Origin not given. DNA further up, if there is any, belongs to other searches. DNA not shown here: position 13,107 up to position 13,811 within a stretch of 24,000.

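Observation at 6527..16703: Polyamine-type enzyme core with an unusual gene set: two SDH/CASDH-like reductases, a pyruvoyl decarboxylase and two class-III aminotransferases, ringed by three Pot-type importers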

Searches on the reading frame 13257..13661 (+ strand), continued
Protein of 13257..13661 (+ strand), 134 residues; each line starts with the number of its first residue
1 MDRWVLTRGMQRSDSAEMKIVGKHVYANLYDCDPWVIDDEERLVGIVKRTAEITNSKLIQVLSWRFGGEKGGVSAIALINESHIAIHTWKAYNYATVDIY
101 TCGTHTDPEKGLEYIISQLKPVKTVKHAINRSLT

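Call 62: find_encoding_contigs(protein=P0205, flank=5000, max_places=1)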
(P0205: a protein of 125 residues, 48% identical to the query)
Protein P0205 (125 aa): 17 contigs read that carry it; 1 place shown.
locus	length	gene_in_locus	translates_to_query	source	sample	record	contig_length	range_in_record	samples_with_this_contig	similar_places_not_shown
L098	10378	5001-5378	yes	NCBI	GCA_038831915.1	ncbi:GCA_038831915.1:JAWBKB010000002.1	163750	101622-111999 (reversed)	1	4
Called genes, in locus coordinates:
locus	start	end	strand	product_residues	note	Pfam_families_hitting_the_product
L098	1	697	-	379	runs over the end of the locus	PF01266:DAO (faint), PF01494:FAD_binding_3, PF03486:HI0933_like (faint), PF05834:Lycopene_cycl (faint), PF07992:Pyr_redox_2, PF12831:FAD_oxidored, PF13738:Pyr_redox_3 (faint), PF22578:GGR_cat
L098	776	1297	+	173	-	PF01479:S4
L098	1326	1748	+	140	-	PF00411:Ribosomal_S11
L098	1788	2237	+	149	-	PF01967:MoaC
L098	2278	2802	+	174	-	PF00994:MoCF_biosynth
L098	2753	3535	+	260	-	PF23023:Anti-Pycsar_Apyc1, PF00753:Lactamase_B, PF12706:Lactamase_B_2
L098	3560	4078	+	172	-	PF22769:DCD, PF00692:dUTPase (weak)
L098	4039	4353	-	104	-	PF02597:ThiS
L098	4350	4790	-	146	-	PF02391:MoaE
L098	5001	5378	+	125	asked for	PF02675:AdoMet_dc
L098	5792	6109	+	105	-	-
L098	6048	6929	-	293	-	PF00294:PfkB (weak)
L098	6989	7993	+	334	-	PF04055:Radical_SAM, PF08608:Wyosine_form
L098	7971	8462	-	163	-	PF04677:CwfJ_C_1 (weak), PF11969:DcpS_C (weak), PF01230:HIT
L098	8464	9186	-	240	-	-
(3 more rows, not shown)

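Call 64: find_related_loci(query=A3, collection=metagenome_contigs, flank=6000)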
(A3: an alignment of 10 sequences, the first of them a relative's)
Query A3 (130 aa) in metagenome_contigs; peptide patterns used: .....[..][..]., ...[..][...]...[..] (x = any residue, [..] = any of these).
310 stretches matched a pattern; 201 encode a relative of the query (tblastn E <= 1e-3); the best 80 are kept; 80 distinct loci.
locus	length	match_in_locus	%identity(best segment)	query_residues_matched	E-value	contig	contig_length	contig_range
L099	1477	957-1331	71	6-130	6e-66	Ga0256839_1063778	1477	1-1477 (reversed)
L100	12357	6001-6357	57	10-128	2e-46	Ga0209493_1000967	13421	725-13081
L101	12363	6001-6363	58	8-128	6e-46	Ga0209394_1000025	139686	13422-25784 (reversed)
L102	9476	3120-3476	57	10-128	4e-46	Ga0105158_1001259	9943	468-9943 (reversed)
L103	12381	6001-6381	55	2-128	8e-46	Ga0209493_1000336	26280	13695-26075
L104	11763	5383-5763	54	2-128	6e-45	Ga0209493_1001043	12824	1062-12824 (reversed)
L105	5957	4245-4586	58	15-128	1e-44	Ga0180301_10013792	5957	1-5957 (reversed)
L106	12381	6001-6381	54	2-128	8e-45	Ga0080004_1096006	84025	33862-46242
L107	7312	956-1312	57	10-128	2e-44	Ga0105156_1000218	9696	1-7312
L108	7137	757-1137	54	2-128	3e-44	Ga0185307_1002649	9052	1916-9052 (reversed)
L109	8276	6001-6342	58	15-128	5e-44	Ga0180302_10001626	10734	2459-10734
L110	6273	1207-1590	52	2-129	6e-44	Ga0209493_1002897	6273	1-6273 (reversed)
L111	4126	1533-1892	57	11-130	3e-44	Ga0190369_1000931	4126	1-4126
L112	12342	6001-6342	58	15-128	5e-44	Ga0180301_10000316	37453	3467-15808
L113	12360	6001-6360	55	11-130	4e-44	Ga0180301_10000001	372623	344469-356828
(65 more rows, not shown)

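Call 68: search_protein_families(library=pfam, alignment_id=A4, max_evalue=0.00001)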
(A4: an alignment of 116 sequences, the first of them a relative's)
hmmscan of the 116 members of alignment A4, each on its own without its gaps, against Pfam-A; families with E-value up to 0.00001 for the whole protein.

A. member 1, L100:4297-4605:+ (103 aa): 0 families

B. families by the number of members that match (of 116 scanned): 91 families (the first 25 are shown)
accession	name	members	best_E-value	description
PF02391.22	MoaE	6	3.9e-25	MoaE protein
PF00294.29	PfkB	5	9.6e-19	pfkB family carbohydrate kinase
PF01053.26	Cys_Met_Meta_PP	4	3.6e-126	Cys/Met metabolism PLP-dependent enzyme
PF03749.19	SfsA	4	9.8e-36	Sugar fermentation stimulation protein RE domain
PF03807.23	F420_oxidored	4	7e-16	NADP oxidoreductase coenzyme F420-dependent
PF14535.12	AMP-binding_C_2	4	7.3e-16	AMP-binding enzyme C-terminal domain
PF00501.34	AMP-binding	4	6.6e-15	AMP-binding enzyme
PF07282.18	Cas12f1-like_TNB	4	2.6e-12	Cas12f1-like, TNB domain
PF13847.12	Methyltransf_31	4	3.9e-09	Methyltransferase domain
PF00155.27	Aminotran_1_2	4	2.2e-07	Aminotransferase class I and II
PF02005.22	TRM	3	7.2e-116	N2,N2-dimethylguanosine tRNA methyltransferase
PF00587.30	tRNA-synt_2b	3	3.6e-34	tRNA synthetase class II core domain (G, H, P, S and T)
PF03129.25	HGTP_anticodon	3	3.7e-22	Anticodon binding domain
PF02597.26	ThiS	3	1.1e-20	ThiS family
PF09180.16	ProRS-C_1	3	4.5e-15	Prolyl-tRNA synthetase, C-terminal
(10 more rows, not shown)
